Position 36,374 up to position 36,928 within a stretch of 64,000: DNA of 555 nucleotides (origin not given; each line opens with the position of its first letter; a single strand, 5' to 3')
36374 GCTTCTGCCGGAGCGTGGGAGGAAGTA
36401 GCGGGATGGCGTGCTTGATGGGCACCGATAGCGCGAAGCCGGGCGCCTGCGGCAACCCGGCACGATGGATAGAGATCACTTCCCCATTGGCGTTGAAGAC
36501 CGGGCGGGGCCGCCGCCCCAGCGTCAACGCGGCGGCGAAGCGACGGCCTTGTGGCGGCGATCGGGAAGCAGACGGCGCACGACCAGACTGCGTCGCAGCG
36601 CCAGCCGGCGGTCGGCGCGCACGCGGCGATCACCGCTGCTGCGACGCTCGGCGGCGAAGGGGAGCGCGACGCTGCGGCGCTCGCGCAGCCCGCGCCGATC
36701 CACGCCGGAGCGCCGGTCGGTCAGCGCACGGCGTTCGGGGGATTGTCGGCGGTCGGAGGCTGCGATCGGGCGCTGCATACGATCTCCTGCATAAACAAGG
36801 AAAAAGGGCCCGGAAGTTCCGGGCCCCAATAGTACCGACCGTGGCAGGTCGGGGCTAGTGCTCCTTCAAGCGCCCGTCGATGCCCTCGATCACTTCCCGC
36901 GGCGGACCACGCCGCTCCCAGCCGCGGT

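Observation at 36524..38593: Two paralogous small arginine-rich proteins made almost entirely of [DE]RR repeats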

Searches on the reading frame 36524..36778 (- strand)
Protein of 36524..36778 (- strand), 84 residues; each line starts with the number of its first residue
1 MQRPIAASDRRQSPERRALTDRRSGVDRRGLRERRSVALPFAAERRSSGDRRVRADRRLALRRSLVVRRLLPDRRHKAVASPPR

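Call 5: search_protein_families(library=pfam, proteins=[window:36524-36778:-], max_evalue=1)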
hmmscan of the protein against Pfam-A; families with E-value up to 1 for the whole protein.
window:36524-36778:- (84 aa): 1 family
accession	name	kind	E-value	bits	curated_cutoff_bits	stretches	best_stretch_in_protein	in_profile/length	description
PF21996.1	HisZ-like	-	0.59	10.5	27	1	32-51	6-25/52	Histidyl-tRNA synthetase HisZ, C-terminal domain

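Call 6: search_protein_families(library=ncbifam, proteins=[window:36524-36778:-], max_evalue=1)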
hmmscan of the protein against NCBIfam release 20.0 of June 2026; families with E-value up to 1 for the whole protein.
window:36524-36778:- (84 aa): 0 families

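Call 8: find_homologous_proteins(query=window:36527-36778:-, max_evalue=0.001)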
Query window:36527-36778:- (84 aa): 5 proteins with E <= 0.001 among 72 candidates.
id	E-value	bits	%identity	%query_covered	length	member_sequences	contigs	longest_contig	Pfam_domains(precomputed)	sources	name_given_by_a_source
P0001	6.5e-24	101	73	100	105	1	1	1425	-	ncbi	-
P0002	9.5e-24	101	94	75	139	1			-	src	-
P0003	1.8e-15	75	62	100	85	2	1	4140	-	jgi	jgi:hypothetical protein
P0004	1.1e-7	50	54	68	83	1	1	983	-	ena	-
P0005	9.5e-7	47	58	82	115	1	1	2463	-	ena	-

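Call 13: find_encoding_contigs(protein=P0003, flank=5000, max_places=4)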
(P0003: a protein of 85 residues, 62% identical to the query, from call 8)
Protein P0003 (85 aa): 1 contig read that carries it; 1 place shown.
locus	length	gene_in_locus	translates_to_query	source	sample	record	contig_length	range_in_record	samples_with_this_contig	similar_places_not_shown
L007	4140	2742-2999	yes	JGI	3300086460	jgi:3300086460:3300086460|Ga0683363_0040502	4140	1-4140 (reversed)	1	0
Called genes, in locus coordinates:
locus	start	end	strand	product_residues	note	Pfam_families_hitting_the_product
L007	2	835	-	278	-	?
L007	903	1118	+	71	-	-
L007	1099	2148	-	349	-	PF04307:YdjM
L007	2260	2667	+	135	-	-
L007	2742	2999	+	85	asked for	-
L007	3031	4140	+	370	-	?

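Call 14: find_encoding_contigs(protein=P0001, flank=5000, max_places=4)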
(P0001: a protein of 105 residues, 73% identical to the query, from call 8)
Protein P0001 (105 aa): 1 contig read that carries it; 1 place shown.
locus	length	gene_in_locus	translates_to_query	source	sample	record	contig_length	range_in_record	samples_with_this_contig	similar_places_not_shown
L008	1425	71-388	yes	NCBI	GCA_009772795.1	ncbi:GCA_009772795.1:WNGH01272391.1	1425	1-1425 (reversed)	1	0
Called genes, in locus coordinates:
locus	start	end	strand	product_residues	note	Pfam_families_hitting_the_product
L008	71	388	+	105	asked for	-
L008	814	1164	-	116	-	-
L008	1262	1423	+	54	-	?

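Call 16: find_encoding_contigs(protein=P0004, flank=5000, max_places=4)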
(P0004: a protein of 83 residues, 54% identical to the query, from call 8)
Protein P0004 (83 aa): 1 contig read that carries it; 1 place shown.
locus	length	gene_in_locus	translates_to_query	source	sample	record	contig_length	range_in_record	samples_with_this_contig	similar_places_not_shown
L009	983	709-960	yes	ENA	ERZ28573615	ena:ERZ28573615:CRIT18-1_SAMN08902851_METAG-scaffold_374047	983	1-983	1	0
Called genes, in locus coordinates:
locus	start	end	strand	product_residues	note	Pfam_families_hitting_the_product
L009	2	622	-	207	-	?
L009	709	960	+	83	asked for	-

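Call 26: search_protein_representatives(alignment_id=A2)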
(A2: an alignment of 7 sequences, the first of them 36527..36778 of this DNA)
Query: 7 sequences, 81 profile positions. Proteins with E-value up to 0.001 (for the whole library): 93; up to 1e-10: 9; up to 1e-30: 0. The best 93 are listed.
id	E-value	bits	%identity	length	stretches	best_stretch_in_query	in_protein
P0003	1.1e-25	105.5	-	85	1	1-79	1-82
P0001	1.6e-25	105.0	-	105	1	2-81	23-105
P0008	1.6e-16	76.2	-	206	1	2-77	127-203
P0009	9.0e-16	73.7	-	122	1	2-78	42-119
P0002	1.4e-13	66.7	-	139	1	19-81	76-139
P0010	5.2e-12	61.7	-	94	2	18-60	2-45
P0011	5.8e-12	61.5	-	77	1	1-74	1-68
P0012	3.5e-11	59.0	-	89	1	6-78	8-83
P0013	6.6e-11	58.1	-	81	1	6-74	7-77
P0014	4.3e-10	55.5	-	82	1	6-75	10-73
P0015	1.0e-09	54.3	-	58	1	24-76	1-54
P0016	2.4e-09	53.2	-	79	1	4-76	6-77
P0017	4.5e-09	52.3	-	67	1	17-80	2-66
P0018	5.7e-09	51.9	-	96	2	7-61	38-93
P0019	6.9e-09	51.7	-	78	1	5-78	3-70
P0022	2.3e-08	50.0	-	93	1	6-74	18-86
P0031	2.3e-06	43.6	-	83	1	7-74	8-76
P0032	2.4e-06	43.5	-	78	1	8-75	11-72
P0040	4.9e-06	42.5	-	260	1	1-74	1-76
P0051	2.3e-05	40.4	-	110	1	6-64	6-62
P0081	3.2e-04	36.7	-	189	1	3-68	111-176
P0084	4.0e-04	36.4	-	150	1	3-77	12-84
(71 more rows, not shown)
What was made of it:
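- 93 representatives at E <= 1e-3 among 1.84 billion proteins (call 26).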

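Call 30: find_encoding_contigs(protein=P0012, flank=6000, max_places=3)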
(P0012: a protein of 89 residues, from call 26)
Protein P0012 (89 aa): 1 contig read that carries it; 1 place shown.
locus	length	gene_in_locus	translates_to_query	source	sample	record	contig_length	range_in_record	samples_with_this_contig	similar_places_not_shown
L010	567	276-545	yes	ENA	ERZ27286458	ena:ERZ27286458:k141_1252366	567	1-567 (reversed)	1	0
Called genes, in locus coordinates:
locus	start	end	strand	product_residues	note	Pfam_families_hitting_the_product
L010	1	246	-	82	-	?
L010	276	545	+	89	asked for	-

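Call 31: find_encoding_contigs(protein=P0013, flank=6000, max_places=3)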
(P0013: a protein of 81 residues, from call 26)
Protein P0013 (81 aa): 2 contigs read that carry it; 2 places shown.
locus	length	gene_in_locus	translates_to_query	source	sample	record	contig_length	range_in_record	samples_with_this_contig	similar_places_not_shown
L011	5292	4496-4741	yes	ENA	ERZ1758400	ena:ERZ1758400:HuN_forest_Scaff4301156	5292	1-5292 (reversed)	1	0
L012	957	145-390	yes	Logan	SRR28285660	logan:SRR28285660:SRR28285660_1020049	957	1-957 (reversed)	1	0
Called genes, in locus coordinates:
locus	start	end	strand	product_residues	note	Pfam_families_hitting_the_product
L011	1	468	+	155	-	?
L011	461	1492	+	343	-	PF12698:ABC2_membrane_3, PF01061:ABC2_membrane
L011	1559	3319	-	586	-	PF00069:Pkinase, PF01636:APH (faint), PF03109:ABC1 (faint), PF00069:Pkinase, PF07714:PK_Tyr_Ser-Thr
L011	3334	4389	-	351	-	PF04307:YdjM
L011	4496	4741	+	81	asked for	-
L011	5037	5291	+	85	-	?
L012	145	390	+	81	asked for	-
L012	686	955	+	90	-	?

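Call 34: find_encoding_contigs(protein=P0014, flank=6000, max_places=3)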
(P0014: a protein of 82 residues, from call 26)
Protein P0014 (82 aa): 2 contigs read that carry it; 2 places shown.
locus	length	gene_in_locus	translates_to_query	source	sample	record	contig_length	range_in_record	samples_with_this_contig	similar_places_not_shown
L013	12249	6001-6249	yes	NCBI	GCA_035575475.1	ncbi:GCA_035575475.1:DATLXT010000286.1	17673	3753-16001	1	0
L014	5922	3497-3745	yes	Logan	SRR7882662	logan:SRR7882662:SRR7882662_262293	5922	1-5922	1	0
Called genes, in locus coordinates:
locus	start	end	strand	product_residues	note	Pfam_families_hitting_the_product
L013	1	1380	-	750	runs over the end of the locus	PF08448:PAS_4, PF00989:PAS, PF08448:PAS_4, PF13426:PAS_9, PF08447:PAS_3, PF08447:PAS_3, PF02518:HATPase_c, PF00072:Response_reg, +6 more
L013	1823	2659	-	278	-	-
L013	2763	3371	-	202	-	-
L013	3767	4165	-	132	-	PF13473:Cupredoxin_1 (faint), PF00127:Copper-bind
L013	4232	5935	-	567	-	PF00069:Pkinase, PF01636:APH (faint), PF03109:ABC1 (faint), PF00069:Pkinase, PF07714:PK_Tyr_Ser-Thr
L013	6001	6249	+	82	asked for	-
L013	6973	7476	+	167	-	PF14352:DUF4402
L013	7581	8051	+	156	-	PF14352:DUF4402 (weak)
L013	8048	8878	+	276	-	-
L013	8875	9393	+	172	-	-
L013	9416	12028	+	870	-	PF17210:SdrD_B (faint), PF13620:CarboxypepD_reg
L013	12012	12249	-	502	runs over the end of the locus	PF08448:PAS_4, PF00512:HisKA, PF02518:HATPase_c, PF00072:Response_reg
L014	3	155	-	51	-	?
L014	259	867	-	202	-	-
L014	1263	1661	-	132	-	PF13473:Cupredoxin_1 (faint), PF00127:Copper-bind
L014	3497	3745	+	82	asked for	-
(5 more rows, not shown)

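Call 35: find_encoding_contigs(protein=P0016, flank=6000, max_places=3)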
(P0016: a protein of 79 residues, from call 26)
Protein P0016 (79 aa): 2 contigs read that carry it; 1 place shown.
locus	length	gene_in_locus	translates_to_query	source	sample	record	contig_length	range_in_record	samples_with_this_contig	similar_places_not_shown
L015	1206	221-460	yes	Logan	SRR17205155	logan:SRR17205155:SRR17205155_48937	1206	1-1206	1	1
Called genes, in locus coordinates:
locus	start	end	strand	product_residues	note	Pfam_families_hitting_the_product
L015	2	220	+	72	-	?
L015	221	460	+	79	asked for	-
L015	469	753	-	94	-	-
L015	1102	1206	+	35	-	?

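Call 48: find_encoding_contigs(protein=P0032, flank=6000, max_places=3)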
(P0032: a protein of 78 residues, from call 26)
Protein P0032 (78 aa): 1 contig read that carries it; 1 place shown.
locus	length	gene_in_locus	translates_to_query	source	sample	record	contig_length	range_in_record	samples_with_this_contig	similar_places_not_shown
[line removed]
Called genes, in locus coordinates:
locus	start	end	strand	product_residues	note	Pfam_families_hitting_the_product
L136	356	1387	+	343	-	PF18152:DAHP_snth_FXD, PF00793:DAHP_synth_1, PF03102:NeuB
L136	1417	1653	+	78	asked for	-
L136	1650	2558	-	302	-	PF01370:Epimerase, PF13460:NAD_binding_10 (weak), PF08338:DUF1731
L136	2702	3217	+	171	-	PF09835:DUF2062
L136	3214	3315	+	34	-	?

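Call 49: find_encoding_contigs(protein=P0010, flank=6000, max_places=3)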
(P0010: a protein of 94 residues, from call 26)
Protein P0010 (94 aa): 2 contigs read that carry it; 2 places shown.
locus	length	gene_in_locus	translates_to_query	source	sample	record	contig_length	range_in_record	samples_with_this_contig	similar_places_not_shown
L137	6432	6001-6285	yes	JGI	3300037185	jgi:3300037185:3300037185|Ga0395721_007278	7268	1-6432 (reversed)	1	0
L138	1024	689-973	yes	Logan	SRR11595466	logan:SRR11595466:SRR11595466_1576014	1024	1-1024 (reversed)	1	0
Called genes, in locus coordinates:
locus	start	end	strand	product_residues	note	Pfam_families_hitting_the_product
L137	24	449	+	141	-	-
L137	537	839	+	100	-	-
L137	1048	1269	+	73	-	-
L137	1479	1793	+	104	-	-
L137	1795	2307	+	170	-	PF10050:DUF2284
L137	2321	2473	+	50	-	-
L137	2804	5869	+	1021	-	PF07719:TPR_2 (faint), PF13428:TPR_14 (faint), PF14938:SNAP (faint), PF17874:TPR_MalT (faint), PF24885:TPR_NPHP3 (faint), PF00515:TPR_1 (faint), PF13424:TPR_12, PF12770:CHAT, +6 more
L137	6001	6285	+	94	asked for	-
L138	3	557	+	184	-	?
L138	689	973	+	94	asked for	-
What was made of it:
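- More distant repeat proteins from unnamed metagenome contigs lie in unrelated neighbourhoods: DAHP synthase/epimerase, and TPR-CHAT (calls 48, 49).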

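Call 50: find_encoding_contigs(protein=P0031, flank=6000, max_places=3)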
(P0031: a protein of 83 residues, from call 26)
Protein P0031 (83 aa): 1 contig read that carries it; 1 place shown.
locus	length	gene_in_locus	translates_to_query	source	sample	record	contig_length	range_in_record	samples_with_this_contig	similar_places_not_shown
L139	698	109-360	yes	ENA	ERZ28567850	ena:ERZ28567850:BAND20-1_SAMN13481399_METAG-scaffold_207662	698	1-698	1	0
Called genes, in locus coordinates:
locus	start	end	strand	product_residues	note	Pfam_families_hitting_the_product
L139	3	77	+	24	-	?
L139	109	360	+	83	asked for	-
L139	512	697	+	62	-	?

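Call 55: predict_structure(alignment_id=A3)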
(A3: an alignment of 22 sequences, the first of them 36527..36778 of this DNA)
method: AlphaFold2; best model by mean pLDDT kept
length: 84 residues; sequences in the alignment: 22
mean_pLDDT: 62.4   pTM: 0.16
mean pLDDT of the five models: 62.4, 62.1, 61.1, 60.8, 59.9
residues with pLDDT >= 90: 0; 70-90: 12; 50-70: 72; < 50: 0
segments of 3 or more residues with pLDDT < 50: none
pLDDT, mean of each block of 10 residues (from residue 1): 61 58 63 77 69 57 57 60 56
secondary structure, 60 per line:
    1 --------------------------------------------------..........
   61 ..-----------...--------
elements in order: H51-62

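Call 58: search_solved_structures(query=A3, max_evalue=10, show_alignments=3)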
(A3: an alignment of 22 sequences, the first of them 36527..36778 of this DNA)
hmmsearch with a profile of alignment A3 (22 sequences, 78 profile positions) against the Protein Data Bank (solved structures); distinct sequences matched with E-value up to 10: 0.
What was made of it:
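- On Any protein with a solved structure: A profile of 22 family members searched against 177,635 PDB sequences gave no match at E <= 10 (call 58).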

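Call 64: list_cluster_members(proteins=[window:36527-36778:-, window:38375-38593:-, P0007, P0014, P0019, P0022, P0040, P0081, P0084, P0051])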
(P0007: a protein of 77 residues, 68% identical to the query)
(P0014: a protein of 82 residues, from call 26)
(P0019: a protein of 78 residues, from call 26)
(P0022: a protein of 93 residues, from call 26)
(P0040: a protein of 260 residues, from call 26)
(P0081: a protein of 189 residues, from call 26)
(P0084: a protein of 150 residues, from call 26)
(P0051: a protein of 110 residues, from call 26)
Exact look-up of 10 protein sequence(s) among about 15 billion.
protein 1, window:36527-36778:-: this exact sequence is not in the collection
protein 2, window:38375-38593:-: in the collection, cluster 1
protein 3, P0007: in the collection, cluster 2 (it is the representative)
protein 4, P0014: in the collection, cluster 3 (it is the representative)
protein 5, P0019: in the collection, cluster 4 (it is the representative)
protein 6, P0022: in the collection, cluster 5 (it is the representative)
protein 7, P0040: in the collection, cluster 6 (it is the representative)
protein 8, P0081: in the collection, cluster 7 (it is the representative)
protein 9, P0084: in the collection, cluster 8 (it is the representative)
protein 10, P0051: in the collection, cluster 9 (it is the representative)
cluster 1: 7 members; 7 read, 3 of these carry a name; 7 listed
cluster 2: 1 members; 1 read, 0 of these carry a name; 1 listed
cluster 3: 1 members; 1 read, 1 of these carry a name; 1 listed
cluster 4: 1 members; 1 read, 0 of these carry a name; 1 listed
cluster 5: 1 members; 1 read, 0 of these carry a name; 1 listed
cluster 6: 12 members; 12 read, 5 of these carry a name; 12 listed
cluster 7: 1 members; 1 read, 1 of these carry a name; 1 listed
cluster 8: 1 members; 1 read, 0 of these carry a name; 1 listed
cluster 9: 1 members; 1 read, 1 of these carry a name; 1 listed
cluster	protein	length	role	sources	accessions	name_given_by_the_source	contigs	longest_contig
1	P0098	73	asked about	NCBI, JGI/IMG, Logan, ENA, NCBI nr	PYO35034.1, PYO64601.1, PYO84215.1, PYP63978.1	MAG: hypothetical protein DMD37_04270 [Gemmatimonadetes bacterium] | MAG: hypothetical protein DMD74_08565 [Gemmatimonadota bacterium]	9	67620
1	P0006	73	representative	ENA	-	-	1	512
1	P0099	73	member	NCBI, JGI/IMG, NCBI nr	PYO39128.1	MAG: hypothetical protein DMD29_10620 [Gemmatimonadetes bacterium] | MAG: hypothetical protein DMD29_10620 [Gemmatimonadota bacterium]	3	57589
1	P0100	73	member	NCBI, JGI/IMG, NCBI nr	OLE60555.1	MAG: hypothetical protein AUG10_05270 [Gemmatimonadetes bacterium 13_1_20CM_2_70_10]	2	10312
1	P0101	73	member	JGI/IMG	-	-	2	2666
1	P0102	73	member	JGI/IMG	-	-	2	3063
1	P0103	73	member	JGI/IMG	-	-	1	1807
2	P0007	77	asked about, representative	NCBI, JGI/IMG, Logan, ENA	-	-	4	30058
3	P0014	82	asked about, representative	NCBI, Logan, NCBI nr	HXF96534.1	MAG TPA: hypothetical protein VNI61_10590 [Gemmatimonadales bacterium] | hypothetical protein [Gemmatimonadales bacterium]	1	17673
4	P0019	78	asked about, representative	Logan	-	-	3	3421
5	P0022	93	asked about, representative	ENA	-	-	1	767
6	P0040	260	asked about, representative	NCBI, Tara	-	strand:- start:3813 stop:4595 length:783 start_codon:yes stop_codon:yes gene_type:complete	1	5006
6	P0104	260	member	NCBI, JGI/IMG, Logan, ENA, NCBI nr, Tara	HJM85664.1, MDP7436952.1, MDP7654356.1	MAG TPA: TlpA disulfide reductase family protein [Candidatus Marinimicrobia bacterium] | thiol-disulfide isomerase/thioredoxin | TlpA disulfide reductase family protein [Candidatus Neomarinimicrobiota bacterium]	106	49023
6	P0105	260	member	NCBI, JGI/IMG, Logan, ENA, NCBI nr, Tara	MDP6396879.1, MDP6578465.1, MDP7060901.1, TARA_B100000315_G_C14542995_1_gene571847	MAG: TlpA disulfide reductase family protein [Candidatus Marinimicrobia bacterium] | thiol-disulfide isomerase/thioredoxin | TlpA disulfide reductase family protein [Candidatus Neomarinimicrobiota bacterium]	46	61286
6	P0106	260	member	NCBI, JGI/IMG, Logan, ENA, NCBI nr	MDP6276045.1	MAG: TlpA disulfide reductase family protein [Candidatus Marinimicrobia bacterium] | thiol-disulfide isomerase/thioredoxin | TlpA disulfide reductase family protein [Candidatus Neomarinimicrobiota bacterium]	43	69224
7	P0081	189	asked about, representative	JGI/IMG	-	transcriptional regulator with XRE-family HTH domain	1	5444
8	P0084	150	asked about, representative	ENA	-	-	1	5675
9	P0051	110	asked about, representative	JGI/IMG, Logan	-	hypothetical protein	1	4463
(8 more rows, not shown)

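Call 68: search_protein_families(library=pfam, proteins=[P0081, P0084, P0051], max_evalue=0.01)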
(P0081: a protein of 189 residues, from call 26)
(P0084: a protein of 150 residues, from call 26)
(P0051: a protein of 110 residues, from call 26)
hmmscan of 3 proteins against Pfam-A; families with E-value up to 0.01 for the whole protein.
P0081 (189 aa): 3 families
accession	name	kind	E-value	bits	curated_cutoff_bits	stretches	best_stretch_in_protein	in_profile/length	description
PF01381.28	HTH_3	-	9e-08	32.5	23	1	2-59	2-55/55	Helix-turn-helix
PF13560.12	HTH_31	-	1.6e-05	25.6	27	1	2-55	7-57/64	Helix-turn-helix domain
PF12844.13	HTH_19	-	0.0011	19.3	30.2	1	2-59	5-58/64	Helix-turn-helix domain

P0084 (150 aa): 0 families

P0051 (110 aa): 0 families

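Call 80: find_homologous_proteins(query=A3, max_evalue=0.001)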
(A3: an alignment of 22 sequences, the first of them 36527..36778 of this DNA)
Query A3 (22 sequences) (84 aa, profile of the alignment): 145 proteins with E <= 0.001 among 8000 candidates; the best 120 are listed.
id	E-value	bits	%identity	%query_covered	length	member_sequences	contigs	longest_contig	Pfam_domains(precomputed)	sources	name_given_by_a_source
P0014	7.7e-20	88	47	93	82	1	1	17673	-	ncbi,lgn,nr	ncbi:MAG TPA: hypothetical protein VNI61_10590 [Gemmatimonadales bacterium]|nr:hypothetical protein 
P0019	2.8e-18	83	40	62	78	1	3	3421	-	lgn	-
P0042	7.1e-18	82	54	29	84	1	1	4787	-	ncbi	ncbi:MAG: hypothetical protein ACREMJ_10390 [Gemmatimonadales bacterium]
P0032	1.2e-17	81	47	76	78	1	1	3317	-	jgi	jgi:hypothetical protein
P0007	3.1e-16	76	42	80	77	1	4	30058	-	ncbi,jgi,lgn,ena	-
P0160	9.9e-16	75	44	90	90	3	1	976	-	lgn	-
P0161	2.2e-15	74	39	49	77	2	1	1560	-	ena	-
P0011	6.5e-15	72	39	73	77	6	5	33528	-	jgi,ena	-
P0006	7.3e-15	72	45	85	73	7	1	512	-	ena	-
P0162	1.1e-14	71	37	49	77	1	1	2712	-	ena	-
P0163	2.5e-14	70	60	24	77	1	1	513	-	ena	-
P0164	3.2e-14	70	46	44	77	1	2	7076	-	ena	-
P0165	9.2e-14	68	60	24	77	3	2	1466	-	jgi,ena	-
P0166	1.1e-13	68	48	82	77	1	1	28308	-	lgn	-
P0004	1.2e-13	68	54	68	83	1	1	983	-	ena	-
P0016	1.9e-12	64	45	68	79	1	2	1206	-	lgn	-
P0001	5.7e-11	60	73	100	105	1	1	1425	-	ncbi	-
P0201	8.8e-9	53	40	68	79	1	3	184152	-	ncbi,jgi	jgi:hypothetical protein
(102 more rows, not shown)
